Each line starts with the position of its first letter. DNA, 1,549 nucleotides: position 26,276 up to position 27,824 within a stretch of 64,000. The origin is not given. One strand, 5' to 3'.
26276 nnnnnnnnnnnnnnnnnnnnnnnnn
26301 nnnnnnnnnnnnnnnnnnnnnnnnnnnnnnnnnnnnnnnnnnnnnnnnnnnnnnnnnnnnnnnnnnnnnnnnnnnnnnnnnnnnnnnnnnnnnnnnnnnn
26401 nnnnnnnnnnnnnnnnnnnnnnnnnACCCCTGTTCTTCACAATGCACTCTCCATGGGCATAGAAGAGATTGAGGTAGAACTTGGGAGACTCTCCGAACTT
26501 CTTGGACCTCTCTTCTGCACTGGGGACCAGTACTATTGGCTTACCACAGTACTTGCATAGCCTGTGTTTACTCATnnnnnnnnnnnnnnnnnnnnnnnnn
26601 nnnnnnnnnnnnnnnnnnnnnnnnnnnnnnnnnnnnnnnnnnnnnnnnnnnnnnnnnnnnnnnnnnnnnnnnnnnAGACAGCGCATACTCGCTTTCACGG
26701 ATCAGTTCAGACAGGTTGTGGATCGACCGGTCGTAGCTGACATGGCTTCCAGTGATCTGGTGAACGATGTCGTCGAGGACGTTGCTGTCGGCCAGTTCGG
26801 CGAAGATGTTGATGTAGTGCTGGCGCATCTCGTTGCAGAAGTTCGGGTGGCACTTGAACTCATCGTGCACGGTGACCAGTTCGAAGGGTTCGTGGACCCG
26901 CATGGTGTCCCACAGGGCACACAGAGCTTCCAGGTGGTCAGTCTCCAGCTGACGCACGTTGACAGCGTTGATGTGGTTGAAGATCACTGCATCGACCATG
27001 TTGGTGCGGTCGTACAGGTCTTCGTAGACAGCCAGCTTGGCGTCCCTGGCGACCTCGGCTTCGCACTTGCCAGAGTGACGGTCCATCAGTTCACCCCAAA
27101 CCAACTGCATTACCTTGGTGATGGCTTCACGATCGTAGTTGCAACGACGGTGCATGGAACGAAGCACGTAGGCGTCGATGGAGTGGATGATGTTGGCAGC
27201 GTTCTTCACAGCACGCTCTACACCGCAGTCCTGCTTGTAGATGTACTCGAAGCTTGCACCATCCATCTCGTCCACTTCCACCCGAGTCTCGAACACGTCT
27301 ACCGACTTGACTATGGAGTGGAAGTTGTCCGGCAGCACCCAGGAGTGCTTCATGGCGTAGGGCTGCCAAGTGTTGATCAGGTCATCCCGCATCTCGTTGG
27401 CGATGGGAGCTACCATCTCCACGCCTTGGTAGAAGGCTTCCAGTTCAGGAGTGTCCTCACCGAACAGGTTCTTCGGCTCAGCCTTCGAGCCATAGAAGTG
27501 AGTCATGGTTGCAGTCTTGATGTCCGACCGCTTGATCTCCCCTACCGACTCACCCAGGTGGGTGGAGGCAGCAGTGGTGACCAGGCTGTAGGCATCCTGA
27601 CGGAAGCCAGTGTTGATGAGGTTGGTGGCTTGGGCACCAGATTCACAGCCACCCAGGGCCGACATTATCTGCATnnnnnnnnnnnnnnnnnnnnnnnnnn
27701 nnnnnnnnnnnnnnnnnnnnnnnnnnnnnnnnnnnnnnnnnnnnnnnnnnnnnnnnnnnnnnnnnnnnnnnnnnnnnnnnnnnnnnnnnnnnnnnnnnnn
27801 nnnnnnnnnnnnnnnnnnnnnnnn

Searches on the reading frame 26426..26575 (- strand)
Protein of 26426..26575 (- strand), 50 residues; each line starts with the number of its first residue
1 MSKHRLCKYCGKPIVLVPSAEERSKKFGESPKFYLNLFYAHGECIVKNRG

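Call 77: search_protein_families(library=pfam, proteins=[window:26426-26575:-], max_evalue=0.01)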
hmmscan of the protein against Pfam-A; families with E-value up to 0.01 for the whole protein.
window:26426-26575:- (50 aa): 1 family
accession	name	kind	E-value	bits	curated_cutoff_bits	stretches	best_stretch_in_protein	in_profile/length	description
PF18508.7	zf_C2H2_13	-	0.00069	19.6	26.5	1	2-16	15-29/42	Zinc finger domain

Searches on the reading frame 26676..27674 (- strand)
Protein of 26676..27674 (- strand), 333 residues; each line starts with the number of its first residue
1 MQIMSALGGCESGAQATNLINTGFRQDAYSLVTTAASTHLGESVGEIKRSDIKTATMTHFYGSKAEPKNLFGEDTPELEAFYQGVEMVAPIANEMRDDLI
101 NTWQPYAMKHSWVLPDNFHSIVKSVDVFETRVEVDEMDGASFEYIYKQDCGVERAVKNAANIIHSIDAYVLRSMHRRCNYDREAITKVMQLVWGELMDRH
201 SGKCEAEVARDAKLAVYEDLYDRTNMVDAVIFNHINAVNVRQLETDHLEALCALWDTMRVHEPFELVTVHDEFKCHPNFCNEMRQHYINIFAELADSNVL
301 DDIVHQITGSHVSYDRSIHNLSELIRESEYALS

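Call 67: search_dna_similar(query=window:26676-27674:-, collection=phages, mode=protein, max_rows=60, rows=spread, max_evalue=1e-20)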
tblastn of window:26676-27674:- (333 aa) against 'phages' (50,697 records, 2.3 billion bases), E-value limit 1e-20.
Records with a match: 461; places in all: 463; records where one place covers at least 80% of the query: 456.
Best place of each record, by identity: 95-99% 65; 90-95% 6; 60-80% 11; <60% 379.
By first word of the organism name: Vibrio 107; Pseudomonas 98; Escherichia 67; Klebsiella 29; Erwinia 21; Achromobacter 17; Rhizobium 16; Pectobacterium 14; Salmonella 11; Stenotrophomonas 10; and 22 more.
By host as written in the record: - 80; Pseudomonas aeruginosa 36; Escherichia coli 27; Vibrio breoganii 15; Klebsiella pneumoniae 14; Pseudomonas aeruginosa ATCC 27853 12; Achromobacter xylosoxidans I2BC 12; Pseudomonas aeruginosa PAO1 11; and 123 more.
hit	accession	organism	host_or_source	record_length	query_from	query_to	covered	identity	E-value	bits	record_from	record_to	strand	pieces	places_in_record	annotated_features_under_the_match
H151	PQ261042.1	Pseudomonas phage Minga_mokiny_4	Pseudomonas aeruginosa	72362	1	333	100%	98.5%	0e+0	691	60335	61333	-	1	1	RNA polymerase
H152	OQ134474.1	Pseudomonas phage vB_PaeP_PS28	Pseudomonas aeruginosa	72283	1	333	100%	98.5%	0e+0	686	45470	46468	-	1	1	RNA polymerase large subunit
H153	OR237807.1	Pseudomonas phage PWJ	Pseudomonas aeruginosa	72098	1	333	100%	98.2%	0e+0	685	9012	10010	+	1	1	hypothetical protein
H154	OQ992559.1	Pseudomonas phage L15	Pseudomonas aeruginosa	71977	1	333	100%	97.6%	0e+0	682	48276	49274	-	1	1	hypothetical protein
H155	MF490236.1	Pseudomonas phage vB_PaeP_PYO2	-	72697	1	333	100%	97.3%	0e+0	683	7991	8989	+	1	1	hypothetical protein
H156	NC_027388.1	Pseudomonas phage YH6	Pseudomonas aeruginosa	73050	1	333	100%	97.3%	0e+0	683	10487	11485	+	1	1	RNA polymerase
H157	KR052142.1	Pseudomonas phage vB_PaeP_MAG4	Pseudomonas aeruginosa clinical isolate ...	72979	1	333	100%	97.3%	0e+0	680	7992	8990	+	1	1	DNA-dependent RNA polymerase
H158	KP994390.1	Pseudomonas phage YH30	Pseudomonas aeruginosa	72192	1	333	100%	96.7%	0e+0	677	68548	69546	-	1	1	RNA polymerase large subunit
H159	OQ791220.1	Pseudomonas phage PaVOA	Pseudomonas aeruginosa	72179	1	333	100%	96.1%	0e+0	672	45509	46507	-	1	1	RNA polymerase large subunit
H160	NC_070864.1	Pseudomonas phage PAP02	Pseudomonas aeruginosa ATCC 27853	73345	1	258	77%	92.2%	5e-160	500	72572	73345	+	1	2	similar to RNA polymerase large subunit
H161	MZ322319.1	Pseudomonas phage vB_Pae-PA152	Pseudomonas aeruginosa ATCC 27853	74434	1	333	100%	68.6%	4e-148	466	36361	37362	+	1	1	RNA polymerase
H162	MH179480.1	Pseudomonas phage 98PfluR60PP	Pseudomonas fluorescens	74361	1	333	100%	41.4%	8e-76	258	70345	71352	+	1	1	DNA-directed RNA polymerase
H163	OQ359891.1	Salmonella phage vB_SenP_UTK0001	Salmonella enterica subsp. enterica ...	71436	1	333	100%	40.6%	5e-76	259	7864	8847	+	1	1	hypothetical protein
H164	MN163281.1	Klebsiella phage KpCHEMY26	Klebsiella pneumoniae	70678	1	333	100%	40.2%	2e-73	252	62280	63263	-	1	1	virion RNA polymerase subunit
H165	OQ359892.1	Salmonella phage vB_SenP_UTK0002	Salmonella enterica subsp. enterica ...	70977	1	333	100%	40.0%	5e-74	253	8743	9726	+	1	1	RNA polymerase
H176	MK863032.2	Pseudomonas phage Zuri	Pseudomonas putida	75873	1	333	100%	33.0%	4e-42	161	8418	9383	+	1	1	hypothetical protein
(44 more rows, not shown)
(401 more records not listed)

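Call 68: get_annotated_region(hit=H161, flank=3500)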
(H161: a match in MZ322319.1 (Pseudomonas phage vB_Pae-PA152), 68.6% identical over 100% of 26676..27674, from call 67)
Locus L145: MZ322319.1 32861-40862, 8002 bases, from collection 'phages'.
description: Pseudomonas phage vB_Pae-PA152, complete genome.
organism: Pseudomonas phage vB_Pae-PA152 (NCBI taxid 2851029)
taxonomy: Viruses; Duplodnaviria; Heunggongvirae; Uroviricota; Caudoviricetes; Schitoviridae; Migulavirinae; Luzseptimavirus
host: Pseudomonas aeruginosa ATCC 27853; source: Drain water; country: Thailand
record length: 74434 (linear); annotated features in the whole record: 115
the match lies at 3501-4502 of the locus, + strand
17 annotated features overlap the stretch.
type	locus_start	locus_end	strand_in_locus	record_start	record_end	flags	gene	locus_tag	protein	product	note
CDS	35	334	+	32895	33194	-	-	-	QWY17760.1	hypothetical protein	-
CDS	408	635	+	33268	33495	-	-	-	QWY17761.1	hypothetical protein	-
CDS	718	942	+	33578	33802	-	-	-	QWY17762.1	hypothetical protein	-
CDS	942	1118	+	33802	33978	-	-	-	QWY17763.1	hypothetical protein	-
CDS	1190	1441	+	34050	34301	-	-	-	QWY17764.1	hypothetical protein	-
CDS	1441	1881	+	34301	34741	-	-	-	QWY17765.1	hypothetical protein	-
CDS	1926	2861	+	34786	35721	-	-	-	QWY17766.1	RNA polymerase small subunit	-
CDS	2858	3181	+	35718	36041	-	-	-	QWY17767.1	hypothetical protein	-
CDS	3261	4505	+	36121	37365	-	-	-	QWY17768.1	RNA polymerase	-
CDS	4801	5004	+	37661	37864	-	-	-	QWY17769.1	hypothetical protein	-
CDS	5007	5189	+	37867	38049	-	-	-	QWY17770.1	hypothetical protein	-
CDS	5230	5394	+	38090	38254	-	-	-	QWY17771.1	hypothetical protein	-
CDS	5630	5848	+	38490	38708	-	-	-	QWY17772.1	hypothetical protein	-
CDS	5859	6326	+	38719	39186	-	-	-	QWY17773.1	hypothetical protein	-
CDS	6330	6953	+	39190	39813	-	-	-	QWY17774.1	hypothetical protein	-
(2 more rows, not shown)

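Call 69: get_annotated_region(hit=H162, flank=3500)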
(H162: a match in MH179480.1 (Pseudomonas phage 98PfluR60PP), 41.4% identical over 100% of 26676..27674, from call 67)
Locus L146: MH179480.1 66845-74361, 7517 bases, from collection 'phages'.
description: Pseudomonas phage 98PfluR60PP, complete genome.
organism: Pseudomonas phage 98PfluR60PP (NCBI taxid 2163965)
taxonomy: Viruses; Duplodnaviria; Heunggongvirae; Uroviricota; Caudoviricetes; Schitoviridae; Littlefixvirus; Littlefixvirus 98Pflur60pp
host: Pseudomonas fluorescens; source: -; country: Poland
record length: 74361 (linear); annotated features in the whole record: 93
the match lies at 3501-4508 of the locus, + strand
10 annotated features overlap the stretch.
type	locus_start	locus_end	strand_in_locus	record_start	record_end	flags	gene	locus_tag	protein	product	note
CDS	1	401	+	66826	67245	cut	-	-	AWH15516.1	hypothetical protein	-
CDS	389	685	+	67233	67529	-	-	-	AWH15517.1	hypothetical protein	-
CDS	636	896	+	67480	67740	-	-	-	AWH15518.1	hypothetical protein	-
CDS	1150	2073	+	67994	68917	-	-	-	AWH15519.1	RNA polymerase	-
CDS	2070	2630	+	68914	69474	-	-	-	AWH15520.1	hypothetical protein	-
CDS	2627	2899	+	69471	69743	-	-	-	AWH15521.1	hypothetical protein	-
CDS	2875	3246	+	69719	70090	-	-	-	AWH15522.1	hypothetical protein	-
CDS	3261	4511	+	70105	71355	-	-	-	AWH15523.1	DNA-directed RNA polymerase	-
CDS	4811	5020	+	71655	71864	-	-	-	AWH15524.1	hypothetical protein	-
misc_feature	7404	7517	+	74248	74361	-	-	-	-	-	similar to alpha-galactosidase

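Call 76: get_annotated_region(hit=H176, flank=3000)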
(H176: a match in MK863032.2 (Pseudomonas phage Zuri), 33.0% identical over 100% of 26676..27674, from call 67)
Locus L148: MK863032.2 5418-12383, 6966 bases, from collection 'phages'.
description: Pseudomonas phage Zuri, complete genome.
organism: Pseudomonas phage Zuri (NCBI taxid 2604899)
taxonomy: Viruses; Duplodnaviria; Heunggongvirae; Uroviricota; Caudoviricetes; Schitoviridae; Zurivirus; Zurivirus zuri
host: Pseudomonas putida; source: garden soil; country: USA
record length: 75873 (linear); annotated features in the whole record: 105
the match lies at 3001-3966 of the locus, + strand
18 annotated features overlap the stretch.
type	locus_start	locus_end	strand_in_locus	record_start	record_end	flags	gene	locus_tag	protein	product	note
CDS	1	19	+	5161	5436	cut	-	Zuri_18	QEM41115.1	hypothetical protein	gp18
CDS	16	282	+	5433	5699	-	-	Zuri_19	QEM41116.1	hypothetical protein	gp19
CDS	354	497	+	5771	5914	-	-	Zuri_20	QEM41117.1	hypothetical protein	gp20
CDS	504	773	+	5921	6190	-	-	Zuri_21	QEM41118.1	hypothetical protein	gp21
CDS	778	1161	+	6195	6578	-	-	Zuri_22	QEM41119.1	ssDNA thymidine ADP-ribosyltransferase family protein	gp22; DarT ssDNA thymidine ADP-ribosyltransferase family protein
CDS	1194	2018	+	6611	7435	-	-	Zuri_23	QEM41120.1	hypothetical protein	gp23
CDS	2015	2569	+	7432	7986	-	-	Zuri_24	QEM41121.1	RNA polymerase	gp24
CDS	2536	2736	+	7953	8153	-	-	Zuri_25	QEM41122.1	hypothetical protein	gp25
CDS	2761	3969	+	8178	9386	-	-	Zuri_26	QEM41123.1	hypothetical protein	gp26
CDS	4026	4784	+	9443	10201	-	-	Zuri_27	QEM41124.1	RNA polymerase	gp27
CDS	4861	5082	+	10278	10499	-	-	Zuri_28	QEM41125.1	hypothetical protein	gp28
CDS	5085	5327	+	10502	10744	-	-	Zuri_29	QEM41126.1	hypothetical protein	gp29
CDS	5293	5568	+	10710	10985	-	-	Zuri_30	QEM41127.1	hypothetical protein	gp30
CDS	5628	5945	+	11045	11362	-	-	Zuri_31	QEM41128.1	hypothetical protein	gp31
CDS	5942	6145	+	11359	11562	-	-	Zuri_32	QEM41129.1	hypothetical protein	gp32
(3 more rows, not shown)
